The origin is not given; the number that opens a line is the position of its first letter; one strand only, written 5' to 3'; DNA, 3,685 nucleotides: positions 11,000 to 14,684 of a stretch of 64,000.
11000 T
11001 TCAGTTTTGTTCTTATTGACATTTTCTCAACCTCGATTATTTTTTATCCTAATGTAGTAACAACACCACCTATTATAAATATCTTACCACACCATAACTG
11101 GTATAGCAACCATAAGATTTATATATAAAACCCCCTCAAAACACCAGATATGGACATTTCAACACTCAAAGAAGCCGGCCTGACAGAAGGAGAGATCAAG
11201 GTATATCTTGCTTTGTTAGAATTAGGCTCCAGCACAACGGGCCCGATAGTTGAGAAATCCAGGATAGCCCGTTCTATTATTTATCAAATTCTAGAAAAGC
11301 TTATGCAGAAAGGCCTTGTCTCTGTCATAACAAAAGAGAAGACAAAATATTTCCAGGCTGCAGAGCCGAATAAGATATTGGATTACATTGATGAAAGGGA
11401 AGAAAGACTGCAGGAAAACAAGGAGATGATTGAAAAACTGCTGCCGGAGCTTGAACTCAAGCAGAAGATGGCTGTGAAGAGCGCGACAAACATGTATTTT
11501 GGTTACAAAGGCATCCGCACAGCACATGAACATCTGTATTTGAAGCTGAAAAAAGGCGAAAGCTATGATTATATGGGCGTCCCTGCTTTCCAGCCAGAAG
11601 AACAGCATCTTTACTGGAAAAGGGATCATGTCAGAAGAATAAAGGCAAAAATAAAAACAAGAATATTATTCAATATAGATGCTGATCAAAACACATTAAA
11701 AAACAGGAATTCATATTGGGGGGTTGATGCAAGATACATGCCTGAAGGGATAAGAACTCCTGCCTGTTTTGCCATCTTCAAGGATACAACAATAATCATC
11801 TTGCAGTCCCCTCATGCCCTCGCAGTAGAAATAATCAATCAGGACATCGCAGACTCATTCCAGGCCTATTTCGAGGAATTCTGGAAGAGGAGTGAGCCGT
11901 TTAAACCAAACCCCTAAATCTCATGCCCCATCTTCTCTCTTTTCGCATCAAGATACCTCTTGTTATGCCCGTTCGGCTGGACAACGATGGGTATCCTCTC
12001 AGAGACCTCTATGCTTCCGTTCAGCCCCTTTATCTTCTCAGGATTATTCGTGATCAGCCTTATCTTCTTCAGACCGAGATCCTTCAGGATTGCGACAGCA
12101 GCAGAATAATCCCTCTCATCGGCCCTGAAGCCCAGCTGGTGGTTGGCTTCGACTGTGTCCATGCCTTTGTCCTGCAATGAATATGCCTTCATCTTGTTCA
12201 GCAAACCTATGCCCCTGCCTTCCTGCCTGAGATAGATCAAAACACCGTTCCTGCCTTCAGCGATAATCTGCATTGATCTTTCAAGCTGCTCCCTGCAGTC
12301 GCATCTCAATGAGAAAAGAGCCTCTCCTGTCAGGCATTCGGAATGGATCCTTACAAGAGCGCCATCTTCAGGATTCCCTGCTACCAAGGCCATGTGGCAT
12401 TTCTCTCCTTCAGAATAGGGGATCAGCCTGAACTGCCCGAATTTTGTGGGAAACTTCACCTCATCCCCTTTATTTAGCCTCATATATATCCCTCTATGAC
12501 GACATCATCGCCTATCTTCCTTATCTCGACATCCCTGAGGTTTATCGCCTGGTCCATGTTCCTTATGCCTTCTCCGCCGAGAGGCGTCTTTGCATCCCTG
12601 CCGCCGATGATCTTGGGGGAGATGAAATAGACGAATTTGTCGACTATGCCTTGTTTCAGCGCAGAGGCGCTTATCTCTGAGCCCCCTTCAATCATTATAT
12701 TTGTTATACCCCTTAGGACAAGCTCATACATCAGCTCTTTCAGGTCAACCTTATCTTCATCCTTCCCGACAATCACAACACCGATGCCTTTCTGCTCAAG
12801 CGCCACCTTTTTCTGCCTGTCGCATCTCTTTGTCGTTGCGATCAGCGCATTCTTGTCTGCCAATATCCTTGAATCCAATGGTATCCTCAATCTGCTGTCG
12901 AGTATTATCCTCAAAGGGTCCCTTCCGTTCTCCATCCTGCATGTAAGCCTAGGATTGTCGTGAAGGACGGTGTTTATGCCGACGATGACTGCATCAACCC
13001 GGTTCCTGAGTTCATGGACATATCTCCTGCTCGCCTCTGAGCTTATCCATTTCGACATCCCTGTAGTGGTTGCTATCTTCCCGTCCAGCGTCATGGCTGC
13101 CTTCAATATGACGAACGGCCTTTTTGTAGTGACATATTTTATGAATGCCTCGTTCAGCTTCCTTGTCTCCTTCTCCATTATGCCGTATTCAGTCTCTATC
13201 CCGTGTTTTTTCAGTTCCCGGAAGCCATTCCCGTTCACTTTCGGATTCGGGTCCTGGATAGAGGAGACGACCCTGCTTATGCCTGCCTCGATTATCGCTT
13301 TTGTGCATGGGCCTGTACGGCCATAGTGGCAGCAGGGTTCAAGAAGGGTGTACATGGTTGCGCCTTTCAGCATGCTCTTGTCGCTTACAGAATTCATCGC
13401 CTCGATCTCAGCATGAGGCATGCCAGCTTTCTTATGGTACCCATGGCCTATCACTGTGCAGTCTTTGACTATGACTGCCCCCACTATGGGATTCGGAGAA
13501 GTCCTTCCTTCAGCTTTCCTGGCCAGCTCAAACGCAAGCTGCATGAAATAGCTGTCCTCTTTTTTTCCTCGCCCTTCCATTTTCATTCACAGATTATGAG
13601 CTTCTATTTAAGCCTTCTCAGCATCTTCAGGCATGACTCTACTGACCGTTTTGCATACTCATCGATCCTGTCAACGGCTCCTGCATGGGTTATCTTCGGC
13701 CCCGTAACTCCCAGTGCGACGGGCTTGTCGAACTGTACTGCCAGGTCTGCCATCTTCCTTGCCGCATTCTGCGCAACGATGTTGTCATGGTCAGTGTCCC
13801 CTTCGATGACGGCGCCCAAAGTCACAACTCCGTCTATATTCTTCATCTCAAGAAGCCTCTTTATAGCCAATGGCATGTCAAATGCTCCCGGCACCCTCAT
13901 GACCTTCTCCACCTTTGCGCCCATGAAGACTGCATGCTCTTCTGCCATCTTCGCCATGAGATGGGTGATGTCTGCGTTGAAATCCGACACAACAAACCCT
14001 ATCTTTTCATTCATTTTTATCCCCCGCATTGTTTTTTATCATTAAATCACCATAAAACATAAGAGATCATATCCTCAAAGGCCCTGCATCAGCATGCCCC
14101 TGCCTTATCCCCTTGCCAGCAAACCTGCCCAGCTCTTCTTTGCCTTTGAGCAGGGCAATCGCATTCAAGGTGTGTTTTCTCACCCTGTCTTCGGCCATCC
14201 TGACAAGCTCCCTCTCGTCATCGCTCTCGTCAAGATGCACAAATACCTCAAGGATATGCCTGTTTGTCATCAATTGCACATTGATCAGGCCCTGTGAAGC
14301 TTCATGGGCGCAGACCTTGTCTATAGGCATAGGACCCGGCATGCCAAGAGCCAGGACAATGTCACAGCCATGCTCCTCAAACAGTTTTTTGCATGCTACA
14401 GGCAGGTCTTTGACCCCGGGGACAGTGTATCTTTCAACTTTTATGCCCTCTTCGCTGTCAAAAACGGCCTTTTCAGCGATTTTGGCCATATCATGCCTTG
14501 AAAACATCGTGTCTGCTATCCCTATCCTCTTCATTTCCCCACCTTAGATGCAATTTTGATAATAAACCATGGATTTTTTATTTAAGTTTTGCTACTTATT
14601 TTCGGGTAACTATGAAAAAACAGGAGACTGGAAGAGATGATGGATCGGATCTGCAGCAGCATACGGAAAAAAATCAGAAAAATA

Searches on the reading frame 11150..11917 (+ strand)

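Call 64: search_protein_families(library=pfam, proteins=[window:11150-11917:+], max_evalue=0.001)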
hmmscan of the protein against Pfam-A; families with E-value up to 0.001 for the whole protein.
window:11150-11917:+ (255 aa): 1 family
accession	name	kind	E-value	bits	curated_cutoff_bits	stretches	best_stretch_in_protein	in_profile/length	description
PF01978.25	TrmB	-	6.9e-17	61.5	25.6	1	6-73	1-67/68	Sugar-specific transcriptional regulator TrmB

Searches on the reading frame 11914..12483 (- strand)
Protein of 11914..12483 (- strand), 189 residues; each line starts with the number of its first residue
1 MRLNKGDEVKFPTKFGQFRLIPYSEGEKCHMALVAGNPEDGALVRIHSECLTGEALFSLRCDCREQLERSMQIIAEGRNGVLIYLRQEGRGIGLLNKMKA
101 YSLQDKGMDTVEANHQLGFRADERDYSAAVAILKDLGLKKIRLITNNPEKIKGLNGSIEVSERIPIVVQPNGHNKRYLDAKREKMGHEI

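Call 64: search_protein_families(library=pfam, proteins=[window:11914-12483:-], max_evalue=0.001)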
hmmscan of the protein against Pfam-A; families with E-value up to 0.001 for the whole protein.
window:11914-12483:- (189 aa): 1 family
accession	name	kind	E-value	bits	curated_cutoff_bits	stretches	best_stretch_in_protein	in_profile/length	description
PF00925.25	GTP_cyclohydro2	-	8.7e-63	211.2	23.3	1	8-165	5-165/165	GTP cyclohydrolase II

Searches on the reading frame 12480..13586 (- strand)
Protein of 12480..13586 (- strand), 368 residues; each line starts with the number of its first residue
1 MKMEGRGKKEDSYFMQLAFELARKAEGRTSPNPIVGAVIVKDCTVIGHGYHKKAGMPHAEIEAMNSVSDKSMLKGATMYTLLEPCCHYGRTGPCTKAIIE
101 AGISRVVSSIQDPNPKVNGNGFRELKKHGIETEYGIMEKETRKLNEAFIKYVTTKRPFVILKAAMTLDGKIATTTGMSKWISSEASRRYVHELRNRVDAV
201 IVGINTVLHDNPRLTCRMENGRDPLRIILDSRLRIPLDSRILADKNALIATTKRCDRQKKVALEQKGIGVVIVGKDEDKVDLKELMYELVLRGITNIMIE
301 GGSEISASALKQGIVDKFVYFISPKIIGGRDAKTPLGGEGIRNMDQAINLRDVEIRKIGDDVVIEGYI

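Call 8: search_protein_families(library=pfam, proteins=[window:12480-13586:-], max_evalue=0.00001)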
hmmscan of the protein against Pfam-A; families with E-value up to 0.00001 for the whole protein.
window:12480-13586:- (368 aa): 3 families
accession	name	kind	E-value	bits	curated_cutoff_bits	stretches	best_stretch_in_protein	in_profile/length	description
PF01872.23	RibD_C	-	5.9e-59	199.6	24.1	1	157-363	1-196/197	RibD C-terminal domain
PF00383.29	dCMP_cyt_deam_1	-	5.4e-21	74.8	25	1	9-108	2-100/102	Cytidine and deoxycytidylate deaminase zinc-binding region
PF14437.12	MafB19-deam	-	8.7e-12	45.6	27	1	13-146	5-135/142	MafB19-like deaminase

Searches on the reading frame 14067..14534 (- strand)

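Call 64: search_protein_families(library=pfam, proteins=[window:14067-14534:-], max_evalue=0.001)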
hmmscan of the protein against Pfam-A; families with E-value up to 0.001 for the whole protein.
window:14067-14534:- (155 aa): 1 family
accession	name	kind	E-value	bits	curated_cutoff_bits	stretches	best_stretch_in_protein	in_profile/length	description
PF00885.24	DMRL_synthase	-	4.5e-15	56.2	26.7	1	3-129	3-135/139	6,7-dimethyl-8-ribityllumazine synthase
